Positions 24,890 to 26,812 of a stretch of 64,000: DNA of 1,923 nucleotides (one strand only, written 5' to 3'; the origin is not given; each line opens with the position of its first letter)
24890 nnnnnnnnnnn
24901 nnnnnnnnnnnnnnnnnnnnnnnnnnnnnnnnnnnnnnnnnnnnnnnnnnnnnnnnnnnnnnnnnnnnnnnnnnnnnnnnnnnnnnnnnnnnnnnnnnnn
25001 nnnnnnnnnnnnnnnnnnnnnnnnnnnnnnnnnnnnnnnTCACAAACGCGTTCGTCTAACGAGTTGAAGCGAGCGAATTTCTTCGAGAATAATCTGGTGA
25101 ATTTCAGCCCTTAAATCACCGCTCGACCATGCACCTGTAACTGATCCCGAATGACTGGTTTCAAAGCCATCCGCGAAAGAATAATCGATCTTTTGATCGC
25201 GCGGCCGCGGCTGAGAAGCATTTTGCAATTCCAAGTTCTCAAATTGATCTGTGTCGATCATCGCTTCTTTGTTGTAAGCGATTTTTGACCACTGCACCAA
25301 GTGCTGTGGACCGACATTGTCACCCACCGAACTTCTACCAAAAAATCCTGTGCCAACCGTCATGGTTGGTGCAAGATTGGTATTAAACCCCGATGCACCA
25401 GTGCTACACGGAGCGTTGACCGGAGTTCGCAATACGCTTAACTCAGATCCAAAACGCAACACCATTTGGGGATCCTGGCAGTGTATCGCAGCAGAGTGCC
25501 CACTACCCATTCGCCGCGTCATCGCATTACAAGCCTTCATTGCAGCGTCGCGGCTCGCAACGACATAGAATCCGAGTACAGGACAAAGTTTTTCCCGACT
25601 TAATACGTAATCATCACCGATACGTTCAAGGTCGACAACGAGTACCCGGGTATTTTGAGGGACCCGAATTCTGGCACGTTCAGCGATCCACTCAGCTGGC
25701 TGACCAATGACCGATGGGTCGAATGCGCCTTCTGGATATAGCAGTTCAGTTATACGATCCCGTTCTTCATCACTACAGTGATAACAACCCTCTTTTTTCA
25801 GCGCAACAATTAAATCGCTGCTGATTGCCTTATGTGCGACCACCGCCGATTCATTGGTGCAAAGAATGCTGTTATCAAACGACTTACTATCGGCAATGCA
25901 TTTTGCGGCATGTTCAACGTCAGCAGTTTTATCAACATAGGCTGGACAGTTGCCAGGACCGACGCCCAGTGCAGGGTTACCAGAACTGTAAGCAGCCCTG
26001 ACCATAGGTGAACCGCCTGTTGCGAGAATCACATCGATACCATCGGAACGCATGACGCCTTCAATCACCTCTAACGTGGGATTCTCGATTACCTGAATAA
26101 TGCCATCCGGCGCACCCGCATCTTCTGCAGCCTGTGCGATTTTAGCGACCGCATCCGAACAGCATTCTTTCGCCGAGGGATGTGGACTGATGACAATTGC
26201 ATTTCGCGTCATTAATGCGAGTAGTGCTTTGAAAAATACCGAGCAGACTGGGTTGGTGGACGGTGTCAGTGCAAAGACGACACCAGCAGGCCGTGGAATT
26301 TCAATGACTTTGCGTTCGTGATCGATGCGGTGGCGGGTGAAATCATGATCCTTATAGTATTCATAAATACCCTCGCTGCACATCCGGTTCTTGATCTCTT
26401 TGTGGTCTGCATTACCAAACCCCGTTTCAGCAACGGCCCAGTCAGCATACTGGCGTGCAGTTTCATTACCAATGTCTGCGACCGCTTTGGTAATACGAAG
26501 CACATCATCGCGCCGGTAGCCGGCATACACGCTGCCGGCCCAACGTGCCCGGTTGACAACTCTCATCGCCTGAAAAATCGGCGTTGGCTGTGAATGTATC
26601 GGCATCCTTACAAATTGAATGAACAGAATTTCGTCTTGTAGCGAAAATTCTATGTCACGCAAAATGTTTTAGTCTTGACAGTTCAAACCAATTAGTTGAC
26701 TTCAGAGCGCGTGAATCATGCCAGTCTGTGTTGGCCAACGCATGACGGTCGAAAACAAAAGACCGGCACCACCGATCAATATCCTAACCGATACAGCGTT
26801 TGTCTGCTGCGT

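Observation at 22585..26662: Metabolosome-type microcompartment operon (acylating AldDH, 4 shell proteins, one unknown) in a Sox/sHdr sulfur oxidiser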

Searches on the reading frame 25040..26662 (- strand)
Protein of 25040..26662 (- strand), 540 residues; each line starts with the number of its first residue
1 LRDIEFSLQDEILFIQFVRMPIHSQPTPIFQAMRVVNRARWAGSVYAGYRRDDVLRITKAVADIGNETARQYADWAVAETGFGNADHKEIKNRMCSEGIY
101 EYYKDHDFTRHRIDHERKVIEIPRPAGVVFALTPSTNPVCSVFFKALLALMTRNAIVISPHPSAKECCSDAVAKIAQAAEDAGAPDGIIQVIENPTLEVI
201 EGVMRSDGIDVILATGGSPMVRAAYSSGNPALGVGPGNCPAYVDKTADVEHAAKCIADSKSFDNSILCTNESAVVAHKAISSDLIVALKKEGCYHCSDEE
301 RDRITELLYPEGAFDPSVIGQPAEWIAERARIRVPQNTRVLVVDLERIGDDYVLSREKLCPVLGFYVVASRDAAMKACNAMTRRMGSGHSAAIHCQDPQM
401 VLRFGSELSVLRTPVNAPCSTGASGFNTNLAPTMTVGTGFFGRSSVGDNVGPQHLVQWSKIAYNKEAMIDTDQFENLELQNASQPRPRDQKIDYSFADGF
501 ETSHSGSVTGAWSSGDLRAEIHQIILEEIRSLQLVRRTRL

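Call 3: search_protein_families(library=pfam, proteins=[window:25040-26662:-], max_evalue=0.01)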
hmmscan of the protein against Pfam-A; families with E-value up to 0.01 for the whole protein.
window:25040-26662:- (540 aa): 1 family
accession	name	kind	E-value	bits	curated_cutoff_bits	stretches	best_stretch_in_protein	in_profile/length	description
PF00171.27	Aldedh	-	7.3e-22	78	23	1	34-290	33-291/461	Aldehyde dehydrogenase family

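Call 7: search_solved_structures(query=window:25040-26662:-, max_evalue=0.001, show_alignments=1)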
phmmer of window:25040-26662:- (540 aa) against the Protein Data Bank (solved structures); distinct sequences matched with E-value up to 0.001: 94 (the best 60 are shown).
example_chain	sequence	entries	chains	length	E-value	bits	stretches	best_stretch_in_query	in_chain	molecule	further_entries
3k9d_A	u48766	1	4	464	5.7e-95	322.3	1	34-463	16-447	ALDEHYDE DEHYDROGENASE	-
5j78_A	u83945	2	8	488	7.6e-95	321.9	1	35-466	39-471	Acetaldehyde dehydrogenase (Acetylating)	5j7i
8uhw_A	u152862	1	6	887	3.1e-89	303.4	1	34-475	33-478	Aldehyde-alcohol dehydrogenase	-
13he_A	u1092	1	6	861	3.2e-89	303.3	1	34-475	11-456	Aldehyde-alcohol dehydrogenase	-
6ahc_A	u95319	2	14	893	6.9e-87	295.6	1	30-487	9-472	Aldehyde-alcohol dehydrogenase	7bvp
6tqh_A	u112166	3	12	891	8.2e-87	295.4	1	31-489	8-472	Aldehyde-alcohol dehydrogenase | Bifunctional aldehyde-alcohol dehydrogenase AdhE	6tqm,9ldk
3my7_A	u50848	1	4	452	2.7e-86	293.6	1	35-466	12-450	Alcohol dehydrogenase/acetaldehyde dehydrogenase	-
7dag_A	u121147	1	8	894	2.9e-86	293.5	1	34-469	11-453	Aldehyde-alcohol dehydrogenase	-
8cei_A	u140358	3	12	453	1.4e-80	274.7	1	35-470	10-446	Succinate-semialdehyde dehydrogenase (acetylating)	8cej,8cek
4c3s_A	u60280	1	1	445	7.3e-50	173.4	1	36-436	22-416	ALDEHYDE DEHYDROGENASE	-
5dbv_A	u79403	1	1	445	1.3e-48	169.3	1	36-436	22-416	Aldehyde Dehydrogenase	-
5dru_A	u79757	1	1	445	1.8e-48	168.9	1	36-436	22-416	Aldehyde Dehydrogenase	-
5jfl_A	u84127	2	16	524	5.9e-47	163.8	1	35-428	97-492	Aldehyde dehydrogenase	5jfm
6gvs_A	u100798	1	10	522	5.5e-46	160.6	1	35-428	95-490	Aldehyde dehydrogenase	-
5jfn_A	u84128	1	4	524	1.8e-45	158.9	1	35-428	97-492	Aldehyde dehydrogenase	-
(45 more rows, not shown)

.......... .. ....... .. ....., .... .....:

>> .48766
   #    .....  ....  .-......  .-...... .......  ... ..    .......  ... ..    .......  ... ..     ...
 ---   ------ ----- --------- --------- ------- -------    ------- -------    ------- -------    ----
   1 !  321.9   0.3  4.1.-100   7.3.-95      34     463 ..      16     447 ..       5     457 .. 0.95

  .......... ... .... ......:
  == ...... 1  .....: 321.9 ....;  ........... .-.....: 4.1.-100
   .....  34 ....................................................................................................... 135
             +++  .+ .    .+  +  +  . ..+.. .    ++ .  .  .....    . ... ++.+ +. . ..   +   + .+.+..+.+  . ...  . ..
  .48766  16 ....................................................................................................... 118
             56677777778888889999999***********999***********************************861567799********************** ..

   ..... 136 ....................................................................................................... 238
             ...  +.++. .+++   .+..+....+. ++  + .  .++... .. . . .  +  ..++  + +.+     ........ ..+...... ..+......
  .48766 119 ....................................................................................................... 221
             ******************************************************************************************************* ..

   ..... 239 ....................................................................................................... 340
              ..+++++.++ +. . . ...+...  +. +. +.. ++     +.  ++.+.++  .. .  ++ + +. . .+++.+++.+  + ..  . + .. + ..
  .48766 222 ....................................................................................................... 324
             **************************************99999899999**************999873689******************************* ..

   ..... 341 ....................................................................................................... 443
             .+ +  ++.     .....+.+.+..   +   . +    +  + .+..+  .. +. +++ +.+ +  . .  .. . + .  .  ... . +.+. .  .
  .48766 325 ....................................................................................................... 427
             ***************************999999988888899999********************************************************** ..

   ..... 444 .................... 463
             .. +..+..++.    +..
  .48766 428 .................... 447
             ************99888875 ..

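Call 22: search_protein_families(library=ncbifam, proteins=[window:25040-26605:-], max_evalue=0.01)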
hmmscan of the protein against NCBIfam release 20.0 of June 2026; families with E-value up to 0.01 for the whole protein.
window:25040-26605:- (521 aa): 37 families (the best 25 are shown)
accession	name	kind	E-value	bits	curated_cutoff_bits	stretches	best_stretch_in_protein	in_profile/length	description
NF010378.0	PRK13805.1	equivalog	6.7e-131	437.8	951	1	14-449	17-456/872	bifunctional acetaldehyde-CoA/alcohol dehydrogenase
TIGR02518.1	EutH_ACDH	equivalog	7.8e-126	420.8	620.1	1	10-454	7-453/488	acetaldehyde dehydrogenase (acetylating)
NF047625.1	AcylSulfactDhSauS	equivalog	5.3e-89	299.1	600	1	15-447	8-445/464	acylating sulfoacetaldehyde dehydrogenase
NF011927.0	PRK15398.1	subfamily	1.3e-69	235.1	403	1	9-419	33-438/465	aldehyde dehydrogenase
NF001221.0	PRK00197.1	equivalog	3.4e-18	65.6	289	1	127-398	135-369/418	glutamate-5-semialdehyde dehydrogenase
TIGR00407.1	proA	equivalog_domain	1.1e-15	57.4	317.45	1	106-271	103-267/398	glutamate-5-semialdehyde dehydrogenase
NF052305.1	DioxValDhHalo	equivalog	1.8e-14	53.5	750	1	27-269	62-304/483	2,5-dioxovalerate dehydrogenase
TIGR01804.1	BADH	equivalog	1e-12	47.3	668.6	1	15-270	39-297/467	betaine-aldehyde dehydrogenase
NF040792.1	glyc_ald_dh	equivalog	3.3e-11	42.8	760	1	96-264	126-294/488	D-glyceraldehyde dehydrogenase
NF042993.1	AlphKGSA_gudD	equivalog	3e-10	39.4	770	1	104-264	138-298/481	alpha-ketoglutaric semialdehyde dehydrogenase GucD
TIGR03250.1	PhnAcAld_DH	equivalog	3.2e-10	39.3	635.65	1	43-273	68-307/472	phosphonoacetaldehyde dehydrogenase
NF040648.1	lactal_redase_Meth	equivalog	9.3e-10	38.1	650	1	102-269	125-294/463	lactaldehyde dehydrogenase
NF007497.0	PRK10090.1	equivalog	1e-09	37.8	500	1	99-270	135-306/480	aldehyde dehydrogenase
NF009725.0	PRK13252.1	equivalog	3.6e-09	35.6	593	1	16-270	49-305/488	betaine-aldehyde dehydrogenase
TIGR01780.1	SSADH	subfamily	3.5e-08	32.7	646.35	1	95-269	106-280/448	succinate-semialdehyde dehydrogenase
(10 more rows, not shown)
